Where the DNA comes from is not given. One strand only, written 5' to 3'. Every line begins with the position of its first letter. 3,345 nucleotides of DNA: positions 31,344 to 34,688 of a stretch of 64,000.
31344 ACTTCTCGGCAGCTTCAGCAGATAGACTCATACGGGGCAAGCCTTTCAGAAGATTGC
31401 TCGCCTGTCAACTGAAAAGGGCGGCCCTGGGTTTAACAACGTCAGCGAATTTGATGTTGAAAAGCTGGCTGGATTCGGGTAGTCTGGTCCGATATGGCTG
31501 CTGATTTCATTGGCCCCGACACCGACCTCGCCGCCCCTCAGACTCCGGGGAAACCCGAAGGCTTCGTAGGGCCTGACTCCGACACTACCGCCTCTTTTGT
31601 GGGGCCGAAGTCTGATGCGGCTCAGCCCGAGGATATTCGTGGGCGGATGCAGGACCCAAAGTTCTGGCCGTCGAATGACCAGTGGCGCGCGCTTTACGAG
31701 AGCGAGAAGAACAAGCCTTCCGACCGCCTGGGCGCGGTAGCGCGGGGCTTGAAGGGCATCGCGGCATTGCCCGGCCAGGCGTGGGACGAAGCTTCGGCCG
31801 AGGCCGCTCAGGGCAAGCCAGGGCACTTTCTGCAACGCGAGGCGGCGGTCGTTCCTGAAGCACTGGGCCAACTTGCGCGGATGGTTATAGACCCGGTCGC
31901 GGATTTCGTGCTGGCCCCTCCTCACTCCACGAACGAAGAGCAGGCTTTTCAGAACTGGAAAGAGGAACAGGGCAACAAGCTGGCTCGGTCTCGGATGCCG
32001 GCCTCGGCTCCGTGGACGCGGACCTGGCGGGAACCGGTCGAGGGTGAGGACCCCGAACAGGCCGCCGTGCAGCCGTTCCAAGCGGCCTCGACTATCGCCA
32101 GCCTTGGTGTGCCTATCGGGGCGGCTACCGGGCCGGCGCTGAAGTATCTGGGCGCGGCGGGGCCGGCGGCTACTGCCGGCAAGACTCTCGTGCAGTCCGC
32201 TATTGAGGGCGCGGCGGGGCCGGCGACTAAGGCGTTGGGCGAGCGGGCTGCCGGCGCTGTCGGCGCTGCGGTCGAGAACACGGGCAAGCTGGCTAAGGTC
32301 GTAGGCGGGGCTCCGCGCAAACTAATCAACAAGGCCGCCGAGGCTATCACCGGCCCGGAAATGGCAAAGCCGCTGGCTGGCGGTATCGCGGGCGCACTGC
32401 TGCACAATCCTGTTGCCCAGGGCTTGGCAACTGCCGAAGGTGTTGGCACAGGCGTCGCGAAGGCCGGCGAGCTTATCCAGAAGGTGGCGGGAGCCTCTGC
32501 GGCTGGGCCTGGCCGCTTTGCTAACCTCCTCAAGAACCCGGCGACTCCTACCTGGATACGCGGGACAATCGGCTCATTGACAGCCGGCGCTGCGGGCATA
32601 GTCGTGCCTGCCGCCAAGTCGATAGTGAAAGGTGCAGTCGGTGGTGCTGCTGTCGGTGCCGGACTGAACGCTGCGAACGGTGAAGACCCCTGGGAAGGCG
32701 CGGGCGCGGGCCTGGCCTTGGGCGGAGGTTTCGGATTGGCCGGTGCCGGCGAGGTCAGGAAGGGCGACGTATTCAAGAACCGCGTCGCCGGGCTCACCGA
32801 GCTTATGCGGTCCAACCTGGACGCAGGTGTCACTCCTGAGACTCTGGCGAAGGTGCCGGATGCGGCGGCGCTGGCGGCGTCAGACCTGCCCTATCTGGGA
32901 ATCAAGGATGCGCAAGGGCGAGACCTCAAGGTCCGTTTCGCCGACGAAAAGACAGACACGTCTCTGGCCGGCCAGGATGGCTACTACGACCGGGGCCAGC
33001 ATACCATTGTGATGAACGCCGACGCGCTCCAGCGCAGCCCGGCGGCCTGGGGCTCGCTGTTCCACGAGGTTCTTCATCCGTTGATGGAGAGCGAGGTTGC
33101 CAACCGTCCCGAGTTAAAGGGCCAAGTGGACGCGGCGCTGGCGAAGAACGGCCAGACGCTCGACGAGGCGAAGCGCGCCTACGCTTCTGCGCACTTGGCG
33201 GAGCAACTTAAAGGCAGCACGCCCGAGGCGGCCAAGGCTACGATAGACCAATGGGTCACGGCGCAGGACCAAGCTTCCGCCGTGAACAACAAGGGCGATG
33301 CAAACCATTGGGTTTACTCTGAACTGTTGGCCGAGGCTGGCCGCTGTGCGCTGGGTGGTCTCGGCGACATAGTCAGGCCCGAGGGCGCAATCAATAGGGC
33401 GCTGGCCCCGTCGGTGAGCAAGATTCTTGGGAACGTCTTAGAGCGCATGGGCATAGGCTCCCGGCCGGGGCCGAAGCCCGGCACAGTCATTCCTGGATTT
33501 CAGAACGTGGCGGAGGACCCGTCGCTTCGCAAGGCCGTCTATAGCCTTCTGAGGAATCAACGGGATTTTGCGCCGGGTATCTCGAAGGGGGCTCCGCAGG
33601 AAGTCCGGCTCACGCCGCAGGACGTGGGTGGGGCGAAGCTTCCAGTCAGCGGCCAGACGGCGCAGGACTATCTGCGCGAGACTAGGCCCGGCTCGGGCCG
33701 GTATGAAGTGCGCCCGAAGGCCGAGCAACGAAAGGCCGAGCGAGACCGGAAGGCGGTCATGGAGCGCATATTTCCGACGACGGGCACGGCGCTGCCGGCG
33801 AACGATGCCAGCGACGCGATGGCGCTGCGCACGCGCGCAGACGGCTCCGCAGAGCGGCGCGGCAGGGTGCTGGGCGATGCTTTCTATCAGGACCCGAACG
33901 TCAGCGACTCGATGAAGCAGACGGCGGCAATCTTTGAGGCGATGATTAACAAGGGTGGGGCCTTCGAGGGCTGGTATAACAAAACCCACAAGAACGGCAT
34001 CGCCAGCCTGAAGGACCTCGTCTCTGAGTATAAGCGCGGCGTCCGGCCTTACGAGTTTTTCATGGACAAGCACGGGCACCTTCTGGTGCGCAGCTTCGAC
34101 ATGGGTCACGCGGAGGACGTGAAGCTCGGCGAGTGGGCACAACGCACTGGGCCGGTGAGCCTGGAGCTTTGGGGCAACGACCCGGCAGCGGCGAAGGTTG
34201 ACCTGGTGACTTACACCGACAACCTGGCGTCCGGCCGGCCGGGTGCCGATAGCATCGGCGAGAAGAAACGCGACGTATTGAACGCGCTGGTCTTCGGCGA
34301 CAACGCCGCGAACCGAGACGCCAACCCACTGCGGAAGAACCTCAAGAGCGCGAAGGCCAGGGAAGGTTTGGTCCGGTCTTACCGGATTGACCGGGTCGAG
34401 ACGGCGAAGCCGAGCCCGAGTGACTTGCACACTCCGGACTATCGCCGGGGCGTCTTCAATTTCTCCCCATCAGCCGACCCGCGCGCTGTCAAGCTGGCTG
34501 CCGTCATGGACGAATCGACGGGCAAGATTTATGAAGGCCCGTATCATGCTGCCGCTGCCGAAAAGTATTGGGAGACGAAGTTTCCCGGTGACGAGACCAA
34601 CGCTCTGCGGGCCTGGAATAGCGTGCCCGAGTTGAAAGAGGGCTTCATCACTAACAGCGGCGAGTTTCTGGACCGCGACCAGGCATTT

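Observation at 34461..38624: Recurrent [FY]-S-P-[AS]-x pentapeptide at seven apparent domain boundaries of the giant protein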

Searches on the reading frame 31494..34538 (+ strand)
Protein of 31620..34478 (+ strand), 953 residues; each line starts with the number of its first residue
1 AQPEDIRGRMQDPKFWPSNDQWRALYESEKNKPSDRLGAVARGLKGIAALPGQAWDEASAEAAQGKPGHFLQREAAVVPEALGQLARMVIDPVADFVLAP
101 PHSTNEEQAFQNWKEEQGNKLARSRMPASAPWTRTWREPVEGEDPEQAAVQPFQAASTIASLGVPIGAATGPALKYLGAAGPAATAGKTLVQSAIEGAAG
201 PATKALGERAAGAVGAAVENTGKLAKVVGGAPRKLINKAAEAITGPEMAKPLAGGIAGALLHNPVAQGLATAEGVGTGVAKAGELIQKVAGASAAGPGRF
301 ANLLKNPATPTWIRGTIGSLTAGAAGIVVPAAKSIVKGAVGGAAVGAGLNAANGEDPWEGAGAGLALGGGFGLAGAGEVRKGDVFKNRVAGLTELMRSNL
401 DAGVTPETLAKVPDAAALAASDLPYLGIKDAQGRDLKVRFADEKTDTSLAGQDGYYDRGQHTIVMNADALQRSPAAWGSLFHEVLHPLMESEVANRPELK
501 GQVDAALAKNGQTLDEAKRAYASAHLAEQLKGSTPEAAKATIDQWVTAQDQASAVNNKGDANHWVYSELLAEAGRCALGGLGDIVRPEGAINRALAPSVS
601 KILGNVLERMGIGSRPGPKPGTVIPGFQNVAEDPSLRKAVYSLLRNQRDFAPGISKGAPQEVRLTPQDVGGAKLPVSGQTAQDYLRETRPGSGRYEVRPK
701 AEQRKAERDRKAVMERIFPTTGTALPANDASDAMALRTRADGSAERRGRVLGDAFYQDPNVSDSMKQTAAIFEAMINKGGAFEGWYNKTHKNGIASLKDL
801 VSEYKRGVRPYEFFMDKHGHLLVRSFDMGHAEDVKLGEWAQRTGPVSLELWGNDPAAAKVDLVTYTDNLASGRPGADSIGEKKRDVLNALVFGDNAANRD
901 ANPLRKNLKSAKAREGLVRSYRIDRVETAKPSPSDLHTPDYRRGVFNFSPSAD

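Call 32: search_protein_representatives(protein=window:31620-34478:+)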
Query: 953 residues. Proteins with E-value up to 0.001 (for the whole library): 218; up to 1e-10: 136; up to 1e-30: 79. The best 150 are listed.
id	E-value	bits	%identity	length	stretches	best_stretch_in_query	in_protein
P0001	0.0e+00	2105.4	100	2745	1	1-953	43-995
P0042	1.2e-183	629.4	43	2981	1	101-951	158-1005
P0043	2.1e-165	569.0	43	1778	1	1-951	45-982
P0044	2.0e-157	542.6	42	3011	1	16-951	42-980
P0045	1.8e-153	529.5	43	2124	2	96-952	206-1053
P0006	8.9e-143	494.1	42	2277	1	1-952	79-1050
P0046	7.6e-140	484.4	43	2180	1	182-953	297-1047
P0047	1.4e-119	417.3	37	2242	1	41-953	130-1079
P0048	1.1e-118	414.4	40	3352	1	184-951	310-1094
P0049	1.5e-115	404.0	57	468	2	102-387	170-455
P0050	2.8e-106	373.4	34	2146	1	55-951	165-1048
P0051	1.6e-104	367.5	35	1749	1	16-953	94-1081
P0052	2.7e-97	343.6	34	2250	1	15-951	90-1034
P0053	4.0e-96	339.7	34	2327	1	14-951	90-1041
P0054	1.9e-91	324.3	37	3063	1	93-951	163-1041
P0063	3.6e-67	243.9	31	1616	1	8-951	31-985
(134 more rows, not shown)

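Call 64: predict_structure(alignment_id=A2)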
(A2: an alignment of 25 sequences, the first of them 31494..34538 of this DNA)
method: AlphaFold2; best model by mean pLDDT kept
length: 1015 residues; sequences in the alignment: 25
mean_pLDDT: 63.0   pTM: 0.48
mean pLDDT of the five models: 63.0, 59.0, 58.9, 57.9, 56.9
residues with pLDDT >= 90: 122; 70-90: 363; 50-70: 129; < 50: 401
segments of 3 or more residues with pLDDT < 50: 1-42, 75-105, 107-146, 167-320, 364-400, 402-424, 623-660, 694-699, 977-999, 1012-1015
pLDDT, mean of each block of 10 residues (from residue 1): 36 38 39 36 73 76 83 53 38 42 44 38 36 37 52 72 51 30 36 29 26 25 27 28 35 39 36 39 37 34 34 36 62 56 78 73 43 33 44 43 44 36 53 81 90 85 77 79 91 88 92 78 90 78 88 91 90 93 96 86 89 86 43 38 46 42 71 85 79 47 64 56 70 78 87 91 84 89 84 94 87 89 77 68 72 89 87 72 84 84 84 78 89 75 73 79 83 57 45 42 59 46
secondary structure, 60 per line:
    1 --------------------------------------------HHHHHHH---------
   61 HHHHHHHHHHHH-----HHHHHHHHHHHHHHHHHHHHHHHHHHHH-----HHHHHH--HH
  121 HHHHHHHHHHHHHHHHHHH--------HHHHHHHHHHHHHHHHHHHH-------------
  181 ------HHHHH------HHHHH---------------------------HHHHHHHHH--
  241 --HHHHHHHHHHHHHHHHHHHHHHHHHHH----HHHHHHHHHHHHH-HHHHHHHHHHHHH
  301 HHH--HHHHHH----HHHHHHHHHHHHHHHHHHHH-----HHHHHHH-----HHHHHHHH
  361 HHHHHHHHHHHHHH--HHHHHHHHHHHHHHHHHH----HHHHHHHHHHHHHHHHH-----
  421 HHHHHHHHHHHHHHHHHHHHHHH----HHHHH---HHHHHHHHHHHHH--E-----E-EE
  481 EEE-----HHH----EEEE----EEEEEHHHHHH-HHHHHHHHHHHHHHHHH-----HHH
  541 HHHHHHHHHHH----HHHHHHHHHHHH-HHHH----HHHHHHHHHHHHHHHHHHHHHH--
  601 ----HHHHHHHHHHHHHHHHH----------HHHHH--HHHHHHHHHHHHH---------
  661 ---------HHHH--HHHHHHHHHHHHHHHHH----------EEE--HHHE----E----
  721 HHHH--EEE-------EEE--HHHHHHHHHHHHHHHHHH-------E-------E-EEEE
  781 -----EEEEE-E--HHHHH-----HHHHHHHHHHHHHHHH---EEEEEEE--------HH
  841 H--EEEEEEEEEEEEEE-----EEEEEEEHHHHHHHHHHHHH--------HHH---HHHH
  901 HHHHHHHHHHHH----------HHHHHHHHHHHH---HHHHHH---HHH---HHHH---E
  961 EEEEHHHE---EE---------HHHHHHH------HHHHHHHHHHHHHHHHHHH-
elements in order (helices of 4 or more, strands of 3 or more residues): H45-51 H61-72 H78-105 H111-116 H119-139 H148-167 H187-191 H198-202 H230-238 H243-269 H274-286 H288-303 H306-311 H316-335 H341-347 H353-374 H377-394 H399-415 H421-443 H448-452 H456-468 E479-483 E496-499 E504-508 H509-514 H516-532 H538-551 H556-567 H569-572 H577-598 H605-621 H632-636 H639-651 H670-673 H676-692 E703-705 H721-724 E727-729 E737-739 H742-759 E777-780 E786-790 H795-799 H805-820 E824-830 E844-857 E863-869 H870-882 H897-912 H923-934 H938-943 H953-956 E960-964 H983-989 H996-1014

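Call 68: fold_search(model_id=the predicted structure, library=pdb)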
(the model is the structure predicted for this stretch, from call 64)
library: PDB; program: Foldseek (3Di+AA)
matches with E <= 10: 95; with E <= 0.001: 0
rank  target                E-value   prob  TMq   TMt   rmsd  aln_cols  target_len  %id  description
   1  6sj9_B                5.2e-01  0.97  0.07  0.11   7.5       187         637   13  Proteasome accessory factor B/C (PafBC) of Arthrobacter aurescens (released 2019-10-16)
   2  6sj9_A                5.4e-01  0.99  0.07  0.11   6.4       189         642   13  Proteasome accessory factor B/C (PafBC) of Arthrobacter aurescens (released 2019-10-16)
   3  7qfz_B                6.7e-01  0.77  0.06  0.18   7.1        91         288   18  BrxR, a WYL-domain containing transcriptional regulator (released 2022-05-18)
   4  7qfz_E                7.3e-01  0.72  0.05  0.18   7.2        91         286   18  BrxR, a WYL-domain containing transcriptional regulator (released 2022-05-18)
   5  7qfz_C                7.6e-01  0.90  0.08  0.25   7.0       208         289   10  BrxR, a WYL-domain containing transcriptional regulator (released 2022-05-18)
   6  9m5x                  1.3e+00  0.04  0.04  0.04  28.0       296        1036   11  Cryo-EM structure of Arabidopsis thaliana MET1 (released 2025-08-20)
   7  7qfz_H                1.8e+00  0.44  0.05  0.19   7.1        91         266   18  BrxR, a WYL-domain containing transcriptional regulator (released 2022-05-18)
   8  6g7o                  2.0e+00  0.06  0.06  0.14  19.6       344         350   10  Crystal structure of human alkaline ceramidase 3 (ACER3) at 2.7 Angstrom resolution (released 2019-01-02)
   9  8y6i_A                2.0e+00  0.02  0.07  0.07  28.8       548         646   14  P-glycoprotein in complex with UIC2 Fab and triple elacridar molecules in nanodisc (released 2024-04-17)
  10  6vqu_A                2.7e+00  0.03  0.07  0.10  23.1       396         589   12  Structure of a bacterial Atm1-family ABC exporter (released 2020-07-29)
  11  3npk_A                2.8e+00  0.03  0.05  0.13  18.9       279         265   14  The crystal structure of geranyltranstransferase from Campylobacter jejuni (released 2010-07-14)
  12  6oxb_D                2.9e+00  0.11  0.03  0.16   5.4        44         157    9  First bromo-adjacent homology (BAH) domain of human Polybromo-1 (PBRM1) (released 2020-05-20)
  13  6oxb_A                3.0e+00  0.11  0.03  0.16   5.3        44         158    9  First bromo-adjacent homology (BAH) domain of human Polybromo-1 (PBRM1) (released 2020-05-20)
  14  7nkl_d                3.0e+00  0.05  0.07  0.14  18.8       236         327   15  Mycobacterium smegmatis ATP synthase b-delta state 2 (released 2021-11-03)
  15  9iqg_B                3.2e+00  0.03  0.08  0.10  24.1       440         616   14  Cryo-EM structure of MsRv1273c/72c from Mycobacterium smegmatis in the ATP|ADP+Vi-bound Occ (Vi) state (released 2025-05-14)
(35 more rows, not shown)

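Call 69: search_protein_families(library=pfam, alignment_id=A2, max_evalue=0.01)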
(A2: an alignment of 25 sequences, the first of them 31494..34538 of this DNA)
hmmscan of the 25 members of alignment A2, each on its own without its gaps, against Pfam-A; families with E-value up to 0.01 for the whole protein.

A. member 1, window:31494-34538:+ (1015 aa): 0 families

B. families by the number of members that match (of 25 scanned): 5 families
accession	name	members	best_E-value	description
PF18760.7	ART-PolyVal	2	1.3e-08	ADP-Ribosyltransferase in polyvalent proteins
PF18762.7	Kinase-PolyVal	2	1.9e-08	Serine/Threonine/Tyrosine Kinase found in polyvalent proteins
PF06725.17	3D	1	1.8e-05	3D domain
PF20573.4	DUF6782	1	0.0055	Putative metallopeptidase family (DUF6782)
PF11981.13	DUF3482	1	0.0089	Domain of unknown function (DUF3482)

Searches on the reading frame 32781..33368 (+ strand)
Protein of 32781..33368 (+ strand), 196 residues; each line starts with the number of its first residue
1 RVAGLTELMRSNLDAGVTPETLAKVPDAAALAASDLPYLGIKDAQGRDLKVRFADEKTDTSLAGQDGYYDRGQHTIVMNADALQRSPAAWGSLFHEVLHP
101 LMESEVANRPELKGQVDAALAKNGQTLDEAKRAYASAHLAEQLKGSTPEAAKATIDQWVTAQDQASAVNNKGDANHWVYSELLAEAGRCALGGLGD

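Call 72: search_solved_structures(query=A3, max_evalue=10, show_alignments=2)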
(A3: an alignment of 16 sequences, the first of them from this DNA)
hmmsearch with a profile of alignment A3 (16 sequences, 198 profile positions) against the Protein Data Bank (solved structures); distinct sequences matched with E-value up to 10: 11.
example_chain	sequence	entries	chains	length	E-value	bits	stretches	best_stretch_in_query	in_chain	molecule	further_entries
3dte_A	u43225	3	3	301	0.0037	20.7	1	39-98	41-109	IrrE protein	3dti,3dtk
8slm_A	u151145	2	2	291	0.14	15.5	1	51-98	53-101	Zn dependent hydrolase fused to HTH domain, IrrE ortholog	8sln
1ast_A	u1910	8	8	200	0.17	15.3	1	15-107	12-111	ASTACIN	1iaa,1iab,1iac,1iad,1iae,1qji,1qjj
6saz_A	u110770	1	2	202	0.17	15.2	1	15-107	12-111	Astacin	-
3hbv_P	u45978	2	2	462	0.24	14.8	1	63-98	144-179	Secreted protease C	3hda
1go8_P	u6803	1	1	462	0.24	14.8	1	63-98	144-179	PROTEASE C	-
3hbu_P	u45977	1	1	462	0.24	14.8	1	63-98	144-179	Secreted protease C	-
1k7g_A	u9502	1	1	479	0.25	14.7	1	63-98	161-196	secreted protease C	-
1k7i_A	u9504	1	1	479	0.26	14.7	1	63-98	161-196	secreted protease C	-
6ht9_A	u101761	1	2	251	0.27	14.6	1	15-107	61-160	Astacin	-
8yhn_A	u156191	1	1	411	1.2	12.4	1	89-134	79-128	Cytochrome P450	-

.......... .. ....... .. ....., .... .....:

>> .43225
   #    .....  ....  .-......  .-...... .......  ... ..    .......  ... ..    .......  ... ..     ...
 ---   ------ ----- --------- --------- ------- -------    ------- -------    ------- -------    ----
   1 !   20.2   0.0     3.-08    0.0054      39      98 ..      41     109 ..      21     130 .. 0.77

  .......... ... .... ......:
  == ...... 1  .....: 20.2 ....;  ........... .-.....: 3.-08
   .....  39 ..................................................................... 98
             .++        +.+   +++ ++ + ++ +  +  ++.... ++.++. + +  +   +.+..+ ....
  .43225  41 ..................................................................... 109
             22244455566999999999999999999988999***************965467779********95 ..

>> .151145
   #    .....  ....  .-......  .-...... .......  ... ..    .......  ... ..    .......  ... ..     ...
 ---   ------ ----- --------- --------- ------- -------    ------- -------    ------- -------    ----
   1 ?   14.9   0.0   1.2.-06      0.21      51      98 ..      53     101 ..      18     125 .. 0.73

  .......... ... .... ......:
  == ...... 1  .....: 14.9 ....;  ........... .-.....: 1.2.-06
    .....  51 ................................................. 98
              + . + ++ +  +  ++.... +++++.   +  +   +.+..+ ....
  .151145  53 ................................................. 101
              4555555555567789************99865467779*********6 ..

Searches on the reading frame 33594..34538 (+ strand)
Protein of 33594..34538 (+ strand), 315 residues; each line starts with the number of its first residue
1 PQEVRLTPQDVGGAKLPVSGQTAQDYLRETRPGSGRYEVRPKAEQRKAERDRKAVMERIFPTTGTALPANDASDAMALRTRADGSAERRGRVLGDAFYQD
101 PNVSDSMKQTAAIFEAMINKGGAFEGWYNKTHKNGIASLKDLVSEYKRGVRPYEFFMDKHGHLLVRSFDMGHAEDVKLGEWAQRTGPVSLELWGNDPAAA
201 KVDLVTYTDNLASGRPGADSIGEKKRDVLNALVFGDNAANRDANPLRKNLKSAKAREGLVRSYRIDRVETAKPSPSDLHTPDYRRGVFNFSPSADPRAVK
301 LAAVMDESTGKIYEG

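Call 62: find_related_loci(query=window:33594-34538:+, collection=genome_contigs, flank=10000)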
Query window:33594-34538:+ (315 aa) in genome_contigs; peptide patterns used: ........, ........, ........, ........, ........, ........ (x = any residue, [..] = any of these).
223 stretches matched a pattern, but none encodes a relative of the query by tblastn (E <= 1e-3).
